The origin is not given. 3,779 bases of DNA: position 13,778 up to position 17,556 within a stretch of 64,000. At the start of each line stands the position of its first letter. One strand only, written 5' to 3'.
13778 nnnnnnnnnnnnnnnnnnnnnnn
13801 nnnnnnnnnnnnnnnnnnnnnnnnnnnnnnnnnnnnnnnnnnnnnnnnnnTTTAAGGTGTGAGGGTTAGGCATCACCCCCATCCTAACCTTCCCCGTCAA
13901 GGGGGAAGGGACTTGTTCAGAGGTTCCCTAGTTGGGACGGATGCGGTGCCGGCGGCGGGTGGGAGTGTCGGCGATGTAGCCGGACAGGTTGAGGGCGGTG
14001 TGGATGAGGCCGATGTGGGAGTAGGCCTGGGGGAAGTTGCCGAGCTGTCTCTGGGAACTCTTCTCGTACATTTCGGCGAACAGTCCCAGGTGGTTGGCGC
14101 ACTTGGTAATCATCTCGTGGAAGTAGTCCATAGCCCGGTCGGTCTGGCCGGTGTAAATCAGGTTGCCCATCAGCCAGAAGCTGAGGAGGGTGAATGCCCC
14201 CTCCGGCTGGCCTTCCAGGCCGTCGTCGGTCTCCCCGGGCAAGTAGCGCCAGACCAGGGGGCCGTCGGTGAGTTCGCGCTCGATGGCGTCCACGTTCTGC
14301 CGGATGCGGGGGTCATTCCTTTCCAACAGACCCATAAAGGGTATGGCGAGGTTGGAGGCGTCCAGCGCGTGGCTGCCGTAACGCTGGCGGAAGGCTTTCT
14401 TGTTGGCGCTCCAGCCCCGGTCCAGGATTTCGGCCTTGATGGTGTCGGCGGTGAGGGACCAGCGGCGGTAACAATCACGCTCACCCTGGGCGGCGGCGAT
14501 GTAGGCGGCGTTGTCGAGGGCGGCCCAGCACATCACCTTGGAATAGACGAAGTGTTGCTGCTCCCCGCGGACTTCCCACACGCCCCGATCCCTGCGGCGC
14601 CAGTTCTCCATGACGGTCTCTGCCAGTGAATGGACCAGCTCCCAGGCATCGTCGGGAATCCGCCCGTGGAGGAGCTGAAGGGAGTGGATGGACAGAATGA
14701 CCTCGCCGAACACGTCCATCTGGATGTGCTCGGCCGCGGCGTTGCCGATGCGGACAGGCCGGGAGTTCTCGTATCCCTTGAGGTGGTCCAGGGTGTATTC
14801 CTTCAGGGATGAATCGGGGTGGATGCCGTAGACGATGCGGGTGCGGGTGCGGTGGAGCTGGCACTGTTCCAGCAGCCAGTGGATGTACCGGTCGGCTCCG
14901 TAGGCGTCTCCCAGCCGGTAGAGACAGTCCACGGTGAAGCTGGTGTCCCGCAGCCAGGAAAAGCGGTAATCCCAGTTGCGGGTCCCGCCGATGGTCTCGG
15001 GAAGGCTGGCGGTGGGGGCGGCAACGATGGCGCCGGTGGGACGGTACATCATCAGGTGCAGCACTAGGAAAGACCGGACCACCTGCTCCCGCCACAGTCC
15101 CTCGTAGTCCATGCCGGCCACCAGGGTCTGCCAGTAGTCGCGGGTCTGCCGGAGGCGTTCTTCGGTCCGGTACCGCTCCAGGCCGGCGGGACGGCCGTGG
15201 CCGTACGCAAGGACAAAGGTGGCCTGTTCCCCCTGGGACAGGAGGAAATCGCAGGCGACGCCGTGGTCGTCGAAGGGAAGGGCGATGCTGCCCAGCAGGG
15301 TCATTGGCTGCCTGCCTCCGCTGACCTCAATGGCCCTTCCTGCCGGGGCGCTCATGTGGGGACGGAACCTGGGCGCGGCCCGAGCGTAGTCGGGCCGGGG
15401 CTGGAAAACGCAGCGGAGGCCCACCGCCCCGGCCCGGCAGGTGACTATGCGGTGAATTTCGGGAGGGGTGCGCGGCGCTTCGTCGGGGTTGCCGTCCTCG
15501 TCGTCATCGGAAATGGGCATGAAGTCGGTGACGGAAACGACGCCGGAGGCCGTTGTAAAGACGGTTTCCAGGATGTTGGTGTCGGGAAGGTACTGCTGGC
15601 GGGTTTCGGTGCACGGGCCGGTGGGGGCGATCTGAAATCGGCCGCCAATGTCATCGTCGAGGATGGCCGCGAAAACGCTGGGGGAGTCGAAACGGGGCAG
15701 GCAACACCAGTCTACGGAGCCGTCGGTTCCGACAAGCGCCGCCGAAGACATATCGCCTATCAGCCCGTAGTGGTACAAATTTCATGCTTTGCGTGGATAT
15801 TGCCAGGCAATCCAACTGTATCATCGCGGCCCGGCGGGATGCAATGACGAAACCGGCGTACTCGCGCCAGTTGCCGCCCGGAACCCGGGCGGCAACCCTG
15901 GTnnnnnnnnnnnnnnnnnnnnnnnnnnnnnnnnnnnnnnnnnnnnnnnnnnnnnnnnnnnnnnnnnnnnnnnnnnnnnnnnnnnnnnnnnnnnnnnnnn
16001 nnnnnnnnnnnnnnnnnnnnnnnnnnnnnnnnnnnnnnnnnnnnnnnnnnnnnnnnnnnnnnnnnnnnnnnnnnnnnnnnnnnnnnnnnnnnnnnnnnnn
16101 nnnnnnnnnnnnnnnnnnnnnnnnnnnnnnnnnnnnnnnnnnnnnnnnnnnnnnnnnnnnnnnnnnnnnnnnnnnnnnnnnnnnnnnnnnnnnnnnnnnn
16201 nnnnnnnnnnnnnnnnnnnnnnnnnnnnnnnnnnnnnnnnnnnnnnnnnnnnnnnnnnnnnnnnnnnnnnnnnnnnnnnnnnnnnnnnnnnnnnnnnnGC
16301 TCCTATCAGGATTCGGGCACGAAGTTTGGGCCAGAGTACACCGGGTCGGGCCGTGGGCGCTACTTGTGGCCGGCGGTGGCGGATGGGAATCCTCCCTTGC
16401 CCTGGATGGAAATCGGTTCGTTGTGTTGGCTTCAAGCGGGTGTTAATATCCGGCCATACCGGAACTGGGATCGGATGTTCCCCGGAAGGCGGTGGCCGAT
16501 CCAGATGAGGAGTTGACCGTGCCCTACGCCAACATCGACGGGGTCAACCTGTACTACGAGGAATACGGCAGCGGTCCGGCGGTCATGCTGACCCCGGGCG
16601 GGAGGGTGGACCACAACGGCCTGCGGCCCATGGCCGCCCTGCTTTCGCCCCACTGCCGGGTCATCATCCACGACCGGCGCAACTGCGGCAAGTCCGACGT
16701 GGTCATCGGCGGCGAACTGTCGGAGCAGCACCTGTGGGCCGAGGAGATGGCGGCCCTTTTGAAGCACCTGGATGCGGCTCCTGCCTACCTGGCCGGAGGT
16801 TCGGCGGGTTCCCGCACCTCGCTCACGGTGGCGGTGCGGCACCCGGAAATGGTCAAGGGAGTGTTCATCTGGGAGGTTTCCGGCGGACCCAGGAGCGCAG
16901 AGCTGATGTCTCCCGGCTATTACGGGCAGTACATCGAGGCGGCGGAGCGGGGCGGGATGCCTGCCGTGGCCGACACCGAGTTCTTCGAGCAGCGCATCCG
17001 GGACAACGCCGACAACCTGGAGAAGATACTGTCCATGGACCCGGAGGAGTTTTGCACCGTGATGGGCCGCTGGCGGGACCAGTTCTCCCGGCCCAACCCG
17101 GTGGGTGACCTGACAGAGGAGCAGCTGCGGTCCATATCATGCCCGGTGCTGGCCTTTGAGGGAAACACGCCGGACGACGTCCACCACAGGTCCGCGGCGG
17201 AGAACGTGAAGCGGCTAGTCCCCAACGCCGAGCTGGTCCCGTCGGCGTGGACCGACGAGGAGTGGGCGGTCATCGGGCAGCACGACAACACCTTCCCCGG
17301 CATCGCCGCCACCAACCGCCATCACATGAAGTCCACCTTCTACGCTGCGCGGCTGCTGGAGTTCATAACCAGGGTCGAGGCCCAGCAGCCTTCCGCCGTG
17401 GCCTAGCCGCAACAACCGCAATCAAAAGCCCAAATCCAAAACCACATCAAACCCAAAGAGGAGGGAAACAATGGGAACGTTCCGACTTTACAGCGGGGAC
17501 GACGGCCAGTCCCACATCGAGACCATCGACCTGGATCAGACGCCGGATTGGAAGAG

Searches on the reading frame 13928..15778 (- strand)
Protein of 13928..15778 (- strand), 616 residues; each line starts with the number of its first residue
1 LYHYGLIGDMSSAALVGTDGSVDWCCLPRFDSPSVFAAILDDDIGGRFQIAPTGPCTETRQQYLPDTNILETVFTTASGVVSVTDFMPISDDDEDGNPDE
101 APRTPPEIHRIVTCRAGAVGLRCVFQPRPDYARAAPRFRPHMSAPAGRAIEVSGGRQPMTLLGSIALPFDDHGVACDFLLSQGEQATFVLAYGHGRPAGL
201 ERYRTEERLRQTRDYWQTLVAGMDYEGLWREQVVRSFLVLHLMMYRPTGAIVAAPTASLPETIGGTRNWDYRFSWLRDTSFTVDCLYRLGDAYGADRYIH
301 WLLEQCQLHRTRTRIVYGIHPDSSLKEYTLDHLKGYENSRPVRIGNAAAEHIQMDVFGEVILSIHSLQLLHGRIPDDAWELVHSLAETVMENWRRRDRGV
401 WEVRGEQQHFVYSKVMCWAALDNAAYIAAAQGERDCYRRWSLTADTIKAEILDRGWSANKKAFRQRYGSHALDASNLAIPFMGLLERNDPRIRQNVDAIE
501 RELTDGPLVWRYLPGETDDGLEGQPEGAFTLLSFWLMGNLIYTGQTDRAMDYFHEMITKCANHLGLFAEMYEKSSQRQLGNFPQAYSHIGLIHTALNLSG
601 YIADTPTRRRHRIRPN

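Call 58: search_protein_families(library=pfam, proteins=[window:13928-15778:-], max_evalue=0.00001)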
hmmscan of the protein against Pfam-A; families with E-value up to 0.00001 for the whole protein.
window:13928-15778:- (616 aa): 2 families
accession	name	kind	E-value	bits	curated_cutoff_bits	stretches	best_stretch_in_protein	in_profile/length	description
PF00723.27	Glyco_hydro_15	-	7.2e-62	210.1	22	1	230-595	4-426/427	Glycosyl hydrolases family 15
PF19291.4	TREH_N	-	6.8e-19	68.4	23.1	1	6-162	20-154/211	Trehalase-like, N-terminal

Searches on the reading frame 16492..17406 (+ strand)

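Call 59: search_protein_families(library=pfam, proteins=[window:16492-17406:+], max_evalue=0.001)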
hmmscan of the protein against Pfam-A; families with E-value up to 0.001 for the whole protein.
window:16492-17406:+ (304 aa): 2 families
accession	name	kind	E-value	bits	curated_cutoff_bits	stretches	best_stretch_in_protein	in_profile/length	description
PF00561.26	Abhydrolase_1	-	1.7e-09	38.2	25.8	1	29-125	1-98/245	alpha/beta hydrolase fold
PF12697.13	Abhydrolase_6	-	9e-06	26.9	26.3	1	44-241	17-188/217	Alpha/beta hydrolase family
